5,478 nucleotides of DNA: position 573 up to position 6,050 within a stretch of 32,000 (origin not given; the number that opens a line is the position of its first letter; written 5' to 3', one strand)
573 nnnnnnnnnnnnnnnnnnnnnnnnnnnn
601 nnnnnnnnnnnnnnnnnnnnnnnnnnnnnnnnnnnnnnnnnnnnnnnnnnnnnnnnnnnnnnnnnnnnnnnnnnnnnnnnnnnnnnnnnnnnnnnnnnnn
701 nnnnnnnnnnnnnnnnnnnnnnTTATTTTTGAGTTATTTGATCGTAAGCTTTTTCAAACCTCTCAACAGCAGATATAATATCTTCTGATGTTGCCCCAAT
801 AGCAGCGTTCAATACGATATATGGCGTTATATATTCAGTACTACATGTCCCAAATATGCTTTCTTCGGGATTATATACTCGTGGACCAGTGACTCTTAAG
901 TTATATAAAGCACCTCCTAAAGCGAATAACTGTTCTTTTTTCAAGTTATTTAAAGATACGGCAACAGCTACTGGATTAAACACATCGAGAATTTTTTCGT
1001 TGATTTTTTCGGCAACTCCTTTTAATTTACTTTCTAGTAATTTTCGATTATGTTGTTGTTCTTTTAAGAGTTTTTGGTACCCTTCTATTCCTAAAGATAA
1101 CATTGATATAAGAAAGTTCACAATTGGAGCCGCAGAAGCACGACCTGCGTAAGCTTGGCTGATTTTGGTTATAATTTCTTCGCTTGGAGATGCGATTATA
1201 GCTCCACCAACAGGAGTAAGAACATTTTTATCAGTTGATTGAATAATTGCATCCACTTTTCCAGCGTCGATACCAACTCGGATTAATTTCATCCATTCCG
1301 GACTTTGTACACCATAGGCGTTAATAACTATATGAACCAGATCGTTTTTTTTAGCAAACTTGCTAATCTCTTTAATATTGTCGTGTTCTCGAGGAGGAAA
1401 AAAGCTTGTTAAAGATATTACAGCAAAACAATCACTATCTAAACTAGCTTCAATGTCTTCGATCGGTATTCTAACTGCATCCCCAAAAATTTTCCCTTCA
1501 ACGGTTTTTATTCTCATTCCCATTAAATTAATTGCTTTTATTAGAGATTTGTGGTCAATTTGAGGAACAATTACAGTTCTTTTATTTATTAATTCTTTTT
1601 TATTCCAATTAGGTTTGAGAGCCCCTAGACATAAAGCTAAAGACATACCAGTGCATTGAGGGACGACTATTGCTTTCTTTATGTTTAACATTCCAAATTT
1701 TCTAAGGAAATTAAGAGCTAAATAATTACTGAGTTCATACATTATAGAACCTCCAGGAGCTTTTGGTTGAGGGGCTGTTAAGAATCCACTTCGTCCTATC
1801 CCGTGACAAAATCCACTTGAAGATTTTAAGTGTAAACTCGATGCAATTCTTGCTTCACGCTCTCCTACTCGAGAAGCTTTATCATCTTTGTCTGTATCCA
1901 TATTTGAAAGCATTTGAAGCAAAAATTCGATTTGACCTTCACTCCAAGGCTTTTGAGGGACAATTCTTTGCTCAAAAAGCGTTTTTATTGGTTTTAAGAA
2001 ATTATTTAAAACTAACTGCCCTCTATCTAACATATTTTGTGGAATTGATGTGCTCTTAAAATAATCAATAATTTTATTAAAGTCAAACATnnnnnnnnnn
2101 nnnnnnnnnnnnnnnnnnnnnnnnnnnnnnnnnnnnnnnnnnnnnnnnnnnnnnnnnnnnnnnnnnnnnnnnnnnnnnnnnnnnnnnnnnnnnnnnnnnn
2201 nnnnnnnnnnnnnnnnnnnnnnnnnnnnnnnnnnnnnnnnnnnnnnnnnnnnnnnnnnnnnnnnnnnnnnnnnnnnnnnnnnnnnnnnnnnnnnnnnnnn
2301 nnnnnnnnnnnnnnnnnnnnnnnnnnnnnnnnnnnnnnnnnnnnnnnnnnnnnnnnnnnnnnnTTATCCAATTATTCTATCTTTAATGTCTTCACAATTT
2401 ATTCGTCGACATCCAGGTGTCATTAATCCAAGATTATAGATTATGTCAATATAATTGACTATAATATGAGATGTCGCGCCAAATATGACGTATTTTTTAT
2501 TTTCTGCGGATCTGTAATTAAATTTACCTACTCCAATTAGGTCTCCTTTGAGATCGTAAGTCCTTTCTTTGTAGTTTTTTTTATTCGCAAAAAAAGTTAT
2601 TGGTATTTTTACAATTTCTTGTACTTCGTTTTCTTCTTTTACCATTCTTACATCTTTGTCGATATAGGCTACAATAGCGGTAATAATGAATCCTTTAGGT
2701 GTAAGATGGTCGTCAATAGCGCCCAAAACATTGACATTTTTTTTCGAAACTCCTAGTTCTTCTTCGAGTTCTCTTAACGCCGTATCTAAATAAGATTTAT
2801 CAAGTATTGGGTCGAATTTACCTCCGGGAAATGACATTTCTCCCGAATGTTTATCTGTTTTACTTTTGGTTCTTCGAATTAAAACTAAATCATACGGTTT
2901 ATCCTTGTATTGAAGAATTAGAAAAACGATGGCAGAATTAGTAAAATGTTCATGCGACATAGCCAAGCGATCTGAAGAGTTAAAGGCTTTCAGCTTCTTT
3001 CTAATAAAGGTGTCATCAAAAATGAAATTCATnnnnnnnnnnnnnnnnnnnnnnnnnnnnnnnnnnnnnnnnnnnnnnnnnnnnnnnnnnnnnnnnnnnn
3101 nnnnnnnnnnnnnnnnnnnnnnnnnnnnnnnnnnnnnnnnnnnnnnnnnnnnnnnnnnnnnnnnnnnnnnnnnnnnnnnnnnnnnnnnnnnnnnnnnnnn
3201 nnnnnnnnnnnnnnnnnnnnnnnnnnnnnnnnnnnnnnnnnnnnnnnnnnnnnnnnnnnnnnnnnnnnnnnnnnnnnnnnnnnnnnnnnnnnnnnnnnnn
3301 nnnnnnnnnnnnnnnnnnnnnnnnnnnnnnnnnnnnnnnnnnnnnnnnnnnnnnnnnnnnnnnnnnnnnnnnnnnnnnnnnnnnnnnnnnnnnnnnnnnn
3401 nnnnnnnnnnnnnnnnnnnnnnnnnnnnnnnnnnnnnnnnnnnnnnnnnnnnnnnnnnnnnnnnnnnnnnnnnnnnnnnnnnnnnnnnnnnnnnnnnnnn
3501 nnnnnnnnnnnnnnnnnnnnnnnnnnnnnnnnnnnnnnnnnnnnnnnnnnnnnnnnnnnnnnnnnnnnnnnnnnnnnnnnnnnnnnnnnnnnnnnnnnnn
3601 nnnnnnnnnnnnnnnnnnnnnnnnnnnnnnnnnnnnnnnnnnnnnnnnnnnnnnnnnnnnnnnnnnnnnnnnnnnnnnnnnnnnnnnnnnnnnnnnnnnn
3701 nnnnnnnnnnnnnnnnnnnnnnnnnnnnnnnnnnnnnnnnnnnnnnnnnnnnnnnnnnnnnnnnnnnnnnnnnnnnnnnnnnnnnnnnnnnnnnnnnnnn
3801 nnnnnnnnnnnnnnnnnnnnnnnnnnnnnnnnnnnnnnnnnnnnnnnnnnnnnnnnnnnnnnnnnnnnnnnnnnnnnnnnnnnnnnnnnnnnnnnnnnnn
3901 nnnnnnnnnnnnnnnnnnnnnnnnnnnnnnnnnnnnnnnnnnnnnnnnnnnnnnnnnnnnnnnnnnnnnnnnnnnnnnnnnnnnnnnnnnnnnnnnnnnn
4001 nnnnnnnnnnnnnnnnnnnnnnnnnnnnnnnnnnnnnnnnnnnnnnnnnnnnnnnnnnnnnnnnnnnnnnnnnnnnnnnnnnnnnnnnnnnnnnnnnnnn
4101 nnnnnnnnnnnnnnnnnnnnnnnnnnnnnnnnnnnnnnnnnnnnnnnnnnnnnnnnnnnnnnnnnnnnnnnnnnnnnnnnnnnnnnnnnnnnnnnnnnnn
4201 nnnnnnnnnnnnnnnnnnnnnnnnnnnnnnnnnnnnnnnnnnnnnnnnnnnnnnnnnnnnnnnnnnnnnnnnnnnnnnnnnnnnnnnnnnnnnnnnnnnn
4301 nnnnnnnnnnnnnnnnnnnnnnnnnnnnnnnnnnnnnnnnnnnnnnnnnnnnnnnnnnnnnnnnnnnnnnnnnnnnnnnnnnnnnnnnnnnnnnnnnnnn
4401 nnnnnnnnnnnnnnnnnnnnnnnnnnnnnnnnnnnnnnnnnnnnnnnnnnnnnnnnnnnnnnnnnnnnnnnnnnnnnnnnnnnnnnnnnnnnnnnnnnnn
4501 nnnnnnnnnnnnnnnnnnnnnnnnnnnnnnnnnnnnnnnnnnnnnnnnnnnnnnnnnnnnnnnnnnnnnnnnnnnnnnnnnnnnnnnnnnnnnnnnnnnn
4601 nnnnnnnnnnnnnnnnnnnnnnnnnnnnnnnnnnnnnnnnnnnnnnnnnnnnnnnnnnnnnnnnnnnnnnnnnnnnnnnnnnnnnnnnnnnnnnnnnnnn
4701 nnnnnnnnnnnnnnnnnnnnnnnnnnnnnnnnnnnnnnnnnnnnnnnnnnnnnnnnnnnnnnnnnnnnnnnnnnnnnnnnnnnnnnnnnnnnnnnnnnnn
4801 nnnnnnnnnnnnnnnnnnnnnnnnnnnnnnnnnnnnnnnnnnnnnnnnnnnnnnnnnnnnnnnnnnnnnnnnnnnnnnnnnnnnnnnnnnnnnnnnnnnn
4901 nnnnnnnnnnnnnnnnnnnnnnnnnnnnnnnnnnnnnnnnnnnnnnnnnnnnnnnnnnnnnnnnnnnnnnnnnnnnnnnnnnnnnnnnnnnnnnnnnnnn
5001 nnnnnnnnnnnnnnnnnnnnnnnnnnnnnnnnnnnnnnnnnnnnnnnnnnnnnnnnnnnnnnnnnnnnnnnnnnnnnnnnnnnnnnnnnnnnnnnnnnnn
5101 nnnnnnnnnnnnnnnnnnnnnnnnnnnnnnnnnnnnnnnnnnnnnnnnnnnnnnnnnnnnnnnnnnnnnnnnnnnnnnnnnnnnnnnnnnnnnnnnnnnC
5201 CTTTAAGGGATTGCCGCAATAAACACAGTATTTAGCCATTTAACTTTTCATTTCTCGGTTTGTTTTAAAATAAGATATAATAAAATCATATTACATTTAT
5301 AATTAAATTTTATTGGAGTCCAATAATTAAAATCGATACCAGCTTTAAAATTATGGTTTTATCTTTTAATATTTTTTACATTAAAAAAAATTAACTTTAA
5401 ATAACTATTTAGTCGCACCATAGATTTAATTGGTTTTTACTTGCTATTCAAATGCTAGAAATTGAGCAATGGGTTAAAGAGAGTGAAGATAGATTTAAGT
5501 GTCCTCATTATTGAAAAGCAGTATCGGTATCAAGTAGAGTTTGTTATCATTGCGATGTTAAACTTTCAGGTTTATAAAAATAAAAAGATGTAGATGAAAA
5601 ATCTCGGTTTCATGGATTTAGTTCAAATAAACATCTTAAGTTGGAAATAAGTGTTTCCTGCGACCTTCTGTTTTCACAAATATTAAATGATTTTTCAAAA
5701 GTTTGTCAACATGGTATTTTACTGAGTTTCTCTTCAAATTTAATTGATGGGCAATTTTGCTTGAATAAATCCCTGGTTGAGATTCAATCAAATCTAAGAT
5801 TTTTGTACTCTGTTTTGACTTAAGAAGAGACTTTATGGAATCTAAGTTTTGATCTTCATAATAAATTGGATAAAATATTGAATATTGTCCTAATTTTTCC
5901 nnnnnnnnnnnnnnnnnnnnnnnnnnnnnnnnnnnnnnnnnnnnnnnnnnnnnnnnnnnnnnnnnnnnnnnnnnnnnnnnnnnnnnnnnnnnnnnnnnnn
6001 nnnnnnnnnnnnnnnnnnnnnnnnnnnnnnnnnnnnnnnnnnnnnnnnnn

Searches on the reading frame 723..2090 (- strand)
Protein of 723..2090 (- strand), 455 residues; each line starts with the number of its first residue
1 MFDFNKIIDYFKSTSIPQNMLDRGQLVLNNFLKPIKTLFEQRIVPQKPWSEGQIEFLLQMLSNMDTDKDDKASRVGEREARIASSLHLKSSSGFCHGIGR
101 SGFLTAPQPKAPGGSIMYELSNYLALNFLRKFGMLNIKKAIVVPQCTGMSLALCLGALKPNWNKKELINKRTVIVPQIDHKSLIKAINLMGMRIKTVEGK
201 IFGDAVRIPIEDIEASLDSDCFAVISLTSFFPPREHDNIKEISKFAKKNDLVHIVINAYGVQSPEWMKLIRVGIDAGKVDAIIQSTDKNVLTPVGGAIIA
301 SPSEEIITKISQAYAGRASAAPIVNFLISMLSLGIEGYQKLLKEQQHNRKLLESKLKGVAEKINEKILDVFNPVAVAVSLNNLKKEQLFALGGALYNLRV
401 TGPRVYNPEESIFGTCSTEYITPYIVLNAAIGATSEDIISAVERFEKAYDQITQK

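Call 7: search_protein_families(library=pfam, proteins=[window:723-2090:-], max_evalue=0.01)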
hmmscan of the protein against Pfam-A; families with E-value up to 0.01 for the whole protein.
window:723-2090:- (455 aa): 2 families
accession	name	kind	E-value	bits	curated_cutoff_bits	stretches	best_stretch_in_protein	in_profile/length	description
PF05889.19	SepSecS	-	7.3e-115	384.2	21.1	1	64-449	1-388/389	O-phosphoseryl-tRNA(Sec) selenium transferase, SepSecS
PF00155.27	Aminotran_1_2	-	3.1e-05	23.8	19.7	1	139-359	67-293/361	Aminotransferase class I and II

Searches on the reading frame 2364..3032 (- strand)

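Call 7: search_protein_families(library=pfam, proteins=[window:2364-3032:-], max_evalue=0.01)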
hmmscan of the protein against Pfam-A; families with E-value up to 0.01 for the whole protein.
window:2364-3032:- (222 aa): 1 family
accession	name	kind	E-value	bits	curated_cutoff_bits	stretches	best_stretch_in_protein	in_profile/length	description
PF00293.34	NUDIX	-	3.2e-12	47.1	21.1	1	34-140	6-110/134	NUDIX domain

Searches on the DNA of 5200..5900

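Call 11: search_rna_families(source=window, start=5200, end=5900, threshold=evalue, max_evalue=10)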
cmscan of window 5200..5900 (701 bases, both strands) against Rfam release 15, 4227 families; matches with E-value up to 10: 3.
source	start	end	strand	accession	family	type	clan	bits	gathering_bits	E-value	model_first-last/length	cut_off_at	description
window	5781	5819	-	RF01376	CRISPR-DR63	Gene; CRISPR;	CL00015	17.4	37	7.6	1-37/37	no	CRISPR RNA direct repeat element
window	5812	5878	-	RF02109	DLEU2_5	Gene; lncRNA;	-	16.7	40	3.8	1-84/84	no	Deleted in lymphocytic leukemia 2 conserved region 5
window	5848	5899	-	RF01419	IsrR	Gene; antisense;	-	11.6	52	8.8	136-187/187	no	Antisense RNA which regulates isiA expression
